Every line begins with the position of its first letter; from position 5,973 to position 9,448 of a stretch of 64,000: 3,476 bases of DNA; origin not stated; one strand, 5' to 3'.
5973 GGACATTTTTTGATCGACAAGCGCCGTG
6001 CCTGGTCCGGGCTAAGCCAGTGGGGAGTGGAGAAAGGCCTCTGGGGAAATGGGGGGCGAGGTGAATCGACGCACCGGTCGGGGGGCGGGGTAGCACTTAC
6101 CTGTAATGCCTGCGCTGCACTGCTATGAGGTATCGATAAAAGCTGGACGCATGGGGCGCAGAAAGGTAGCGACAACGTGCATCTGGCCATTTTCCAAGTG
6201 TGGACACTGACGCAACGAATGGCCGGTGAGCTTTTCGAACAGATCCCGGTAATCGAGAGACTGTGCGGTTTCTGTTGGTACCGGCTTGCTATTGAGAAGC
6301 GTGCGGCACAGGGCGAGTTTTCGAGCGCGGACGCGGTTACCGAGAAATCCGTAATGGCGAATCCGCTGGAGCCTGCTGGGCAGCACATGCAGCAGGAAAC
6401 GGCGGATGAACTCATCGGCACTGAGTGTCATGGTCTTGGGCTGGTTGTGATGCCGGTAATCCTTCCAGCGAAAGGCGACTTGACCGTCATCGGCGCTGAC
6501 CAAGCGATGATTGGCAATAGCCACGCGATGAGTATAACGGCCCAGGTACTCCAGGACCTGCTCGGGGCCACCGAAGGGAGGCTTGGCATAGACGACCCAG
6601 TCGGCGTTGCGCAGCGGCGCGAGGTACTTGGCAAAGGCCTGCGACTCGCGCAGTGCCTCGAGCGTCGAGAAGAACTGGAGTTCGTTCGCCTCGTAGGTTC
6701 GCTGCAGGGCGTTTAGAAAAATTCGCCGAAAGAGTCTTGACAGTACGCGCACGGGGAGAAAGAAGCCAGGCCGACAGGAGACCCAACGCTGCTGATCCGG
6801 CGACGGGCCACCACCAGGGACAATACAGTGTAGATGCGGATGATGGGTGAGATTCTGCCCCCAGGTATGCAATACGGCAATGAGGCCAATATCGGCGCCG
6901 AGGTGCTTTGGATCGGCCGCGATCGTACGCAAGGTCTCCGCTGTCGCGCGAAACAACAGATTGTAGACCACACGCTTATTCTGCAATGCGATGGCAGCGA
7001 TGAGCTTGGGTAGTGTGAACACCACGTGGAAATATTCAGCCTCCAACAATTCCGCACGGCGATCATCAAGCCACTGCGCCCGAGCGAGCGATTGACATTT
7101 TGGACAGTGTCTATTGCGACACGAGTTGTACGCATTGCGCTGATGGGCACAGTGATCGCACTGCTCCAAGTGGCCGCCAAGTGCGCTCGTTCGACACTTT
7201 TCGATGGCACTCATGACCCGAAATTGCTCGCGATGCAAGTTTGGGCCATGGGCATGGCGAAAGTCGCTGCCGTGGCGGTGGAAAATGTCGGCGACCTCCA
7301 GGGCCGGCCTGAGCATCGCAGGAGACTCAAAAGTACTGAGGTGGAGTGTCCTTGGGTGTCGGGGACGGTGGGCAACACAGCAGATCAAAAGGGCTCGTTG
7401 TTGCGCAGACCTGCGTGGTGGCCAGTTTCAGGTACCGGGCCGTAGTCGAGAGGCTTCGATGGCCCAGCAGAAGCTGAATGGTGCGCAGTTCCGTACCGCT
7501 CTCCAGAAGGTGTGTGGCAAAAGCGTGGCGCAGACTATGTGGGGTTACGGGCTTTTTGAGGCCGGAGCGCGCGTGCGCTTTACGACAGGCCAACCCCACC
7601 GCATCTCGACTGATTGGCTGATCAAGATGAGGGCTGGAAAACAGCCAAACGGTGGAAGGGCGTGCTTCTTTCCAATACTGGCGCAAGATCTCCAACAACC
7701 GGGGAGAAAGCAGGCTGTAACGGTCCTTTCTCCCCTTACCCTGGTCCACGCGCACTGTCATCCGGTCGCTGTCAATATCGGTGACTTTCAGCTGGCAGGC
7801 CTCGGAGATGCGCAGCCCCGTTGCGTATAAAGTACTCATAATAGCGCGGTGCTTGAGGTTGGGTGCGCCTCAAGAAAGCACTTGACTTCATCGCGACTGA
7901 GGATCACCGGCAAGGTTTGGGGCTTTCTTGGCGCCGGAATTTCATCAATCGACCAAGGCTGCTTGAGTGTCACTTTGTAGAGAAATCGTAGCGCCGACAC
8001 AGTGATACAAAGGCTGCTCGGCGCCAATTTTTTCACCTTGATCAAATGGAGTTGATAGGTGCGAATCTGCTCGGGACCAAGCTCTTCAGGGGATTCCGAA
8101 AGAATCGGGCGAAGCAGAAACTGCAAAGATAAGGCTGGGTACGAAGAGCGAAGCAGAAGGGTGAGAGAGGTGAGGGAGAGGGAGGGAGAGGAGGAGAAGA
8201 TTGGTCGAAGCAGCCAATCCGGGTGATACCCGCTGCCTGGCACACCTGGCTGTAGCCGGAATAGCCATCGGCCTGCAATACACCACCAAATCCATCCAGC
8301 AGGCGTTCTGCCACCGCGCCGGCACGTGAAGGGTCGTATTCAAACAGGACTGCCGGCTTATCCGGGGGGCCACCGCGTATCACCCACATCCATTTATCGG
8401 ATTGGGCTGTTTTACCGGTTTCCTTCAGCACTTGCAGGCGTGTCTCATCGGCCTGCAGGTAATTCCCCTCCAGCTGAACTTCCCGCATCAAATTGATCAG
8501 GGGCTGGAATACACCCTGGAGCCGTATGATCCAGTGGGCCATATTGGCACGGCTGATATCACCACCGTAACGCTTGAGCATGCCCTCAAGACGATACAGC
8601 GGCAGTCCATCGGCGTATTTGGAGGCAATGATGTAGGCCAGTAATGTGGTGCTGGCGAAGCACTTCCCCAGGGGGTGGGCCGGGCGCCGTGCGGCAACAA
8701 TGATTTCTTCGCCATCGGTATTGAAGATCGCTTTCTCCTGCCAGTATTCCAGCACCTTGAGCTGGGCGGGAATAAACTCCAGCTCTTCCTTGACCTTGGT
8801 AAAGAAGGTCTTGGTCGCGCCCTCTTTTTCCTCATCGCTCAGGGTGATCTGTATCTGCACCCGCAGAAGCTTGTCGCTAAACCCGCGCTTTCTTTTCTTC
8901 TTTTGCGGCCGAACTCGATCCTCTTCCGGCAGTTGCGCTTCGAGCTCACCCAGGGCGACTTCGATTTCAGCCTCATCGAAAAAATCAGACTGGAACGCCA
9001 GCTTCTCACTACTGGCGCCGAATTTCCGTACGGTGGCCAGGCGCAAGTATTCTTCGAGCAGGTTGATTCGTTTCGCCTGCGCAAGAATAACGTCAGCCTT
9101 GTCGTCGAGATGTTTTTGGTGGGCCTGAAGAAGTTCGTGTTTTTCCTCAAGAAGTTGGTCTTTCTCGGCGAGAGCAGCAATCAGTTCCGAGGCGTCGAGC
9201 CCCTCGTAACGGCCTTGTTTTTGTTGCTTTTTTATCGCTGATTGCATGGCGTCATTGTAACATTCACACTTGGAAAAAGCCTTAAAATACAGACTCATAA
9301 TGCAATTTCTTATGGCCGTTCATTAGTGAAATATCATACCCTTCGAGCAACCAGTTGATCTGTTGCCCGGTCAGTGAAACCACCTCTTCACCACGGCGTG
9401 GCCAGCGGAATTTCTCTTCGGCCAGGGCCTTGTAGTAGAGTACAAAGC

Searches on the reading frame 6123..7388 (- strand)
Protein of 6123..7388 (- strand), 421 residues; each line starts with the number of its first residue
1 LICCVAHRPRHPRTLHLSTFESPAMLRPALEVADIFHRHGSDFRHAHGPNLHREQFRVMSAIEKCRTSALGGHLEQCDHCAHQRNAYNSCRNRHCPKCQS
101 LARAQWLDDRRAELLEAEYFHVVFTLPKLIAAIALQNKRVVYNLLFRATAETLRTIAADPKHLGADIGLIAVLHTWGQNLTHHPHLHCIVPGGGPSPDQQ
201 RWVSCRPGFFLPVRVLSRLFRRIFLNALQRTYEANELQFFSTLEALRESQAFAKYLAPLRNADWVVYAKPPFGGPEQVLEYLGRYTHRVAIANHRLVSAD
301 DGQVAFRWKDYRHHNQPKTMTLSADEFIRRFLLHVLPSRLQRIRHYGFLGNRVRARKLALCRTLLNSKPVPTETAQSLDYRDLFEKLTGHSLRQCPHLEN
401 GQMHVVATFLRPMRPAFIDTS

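Call 9: search_protein_families(library=ncbifam, proteins=[window:6123-7388:-], max_evalue=1e-12)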
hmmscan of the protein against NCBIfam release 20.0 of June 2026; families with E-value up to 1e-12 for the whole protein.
window:6123-7388:- (421 aa): 1 family
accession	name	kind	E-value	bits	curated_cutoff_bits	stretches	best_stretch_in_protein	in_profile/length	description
NF033538.2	transpos_IS91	equivalog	2.1e-137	457.9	125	1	31-397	1-352/356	IS91 family transposase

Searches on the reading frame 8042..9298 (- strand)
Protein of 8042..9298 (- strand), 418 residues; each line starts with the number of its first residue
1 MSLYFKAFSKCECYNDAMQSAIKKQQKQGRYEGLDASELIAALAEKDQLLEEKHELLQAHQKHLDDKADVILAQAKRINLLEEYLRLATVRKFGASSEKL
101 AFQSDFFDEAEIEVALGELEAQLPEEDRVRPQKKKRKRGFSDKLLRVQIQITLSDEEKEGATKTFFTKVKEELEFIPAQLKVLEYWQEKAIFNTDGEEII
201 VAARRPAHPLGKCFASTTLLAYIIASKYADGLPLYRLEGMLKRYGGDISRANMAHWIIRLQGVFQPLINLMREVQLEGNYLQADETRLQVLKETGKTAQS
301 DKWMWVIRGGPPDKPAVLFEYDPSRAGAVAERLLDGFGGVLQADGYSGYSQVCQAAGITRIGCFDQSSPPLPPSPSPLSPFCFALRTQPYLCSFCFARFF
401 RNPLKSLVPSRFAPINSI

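Call 9: search_protein_families(library=ncbifam, proteins=[window:8042-9298:-], max_evalue=1e-12)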
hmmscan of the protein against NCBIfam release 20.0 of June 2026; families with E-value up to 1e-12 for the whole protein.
window:8042-9298:- (418 aa): 1 family
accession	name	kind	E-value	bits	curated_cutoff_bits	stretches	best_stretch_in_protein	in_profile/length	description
NF033517.1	transpos_IS66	equivalog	9.7e-55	186.2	180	1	131-364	2-227/387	IS66 family transposase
